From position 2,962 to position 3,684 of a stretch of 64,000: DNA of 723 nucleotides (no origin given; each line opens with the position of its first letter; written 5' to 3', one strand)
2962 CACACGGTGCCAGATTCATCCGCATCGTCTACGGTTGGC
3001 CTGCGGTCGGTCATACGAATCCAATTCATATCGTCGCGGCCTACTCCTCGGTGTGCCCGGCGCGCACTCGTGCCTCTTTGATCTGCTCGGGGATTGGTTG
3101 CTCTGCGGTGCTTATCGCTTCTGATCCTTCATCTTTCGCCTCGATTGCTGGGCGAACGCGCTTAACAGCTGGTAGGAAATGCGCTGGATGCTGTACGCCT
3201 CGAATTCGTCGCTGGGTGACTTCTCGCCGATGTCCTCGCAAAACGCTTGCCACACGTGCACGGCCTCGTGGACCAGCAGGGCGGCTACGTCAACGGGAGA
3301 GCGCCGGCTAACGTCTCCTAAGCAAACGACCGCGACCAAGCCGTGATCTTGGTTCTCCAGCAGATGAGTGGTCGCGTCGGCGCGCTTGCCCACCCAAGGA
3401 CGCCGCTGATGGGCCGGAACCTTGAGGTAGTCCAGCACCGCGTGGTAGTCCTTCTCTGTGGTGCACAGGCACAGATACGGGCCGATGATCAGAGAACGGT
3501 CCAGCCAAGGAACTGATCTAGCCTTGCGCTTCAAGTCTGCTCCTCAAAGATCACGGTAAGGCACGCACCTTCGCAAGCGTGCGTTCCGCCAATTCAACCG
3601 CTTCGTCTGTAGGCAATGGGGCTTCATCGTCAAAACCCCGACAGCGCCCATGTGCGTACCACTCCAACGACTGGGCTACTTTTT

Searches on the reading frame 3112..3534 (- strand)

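Call 14: search_protein_families(library=phrogs, proteins=[window:3112-3534:-], max_evalue=0.001)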
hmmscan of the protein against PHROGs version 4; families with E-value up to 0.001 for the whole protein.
window:3112-3534:- (140 aa): 2 families
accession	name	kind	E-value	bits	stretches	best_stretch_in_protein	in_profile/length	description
phrog_882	-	unknown function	9.1e-22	78.5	1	50-136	46-129/135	-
phrog_1365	-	unknown function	1.3e-07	32.6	1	20-136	16-125/127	-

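Call 85: search_protein_families(library=pfam, proteins=[window:3112-3534:-], max_evalue=10)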
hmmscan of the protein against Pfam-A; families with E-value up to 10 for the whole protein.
window:3112-3534:- (140 aa): 0 families
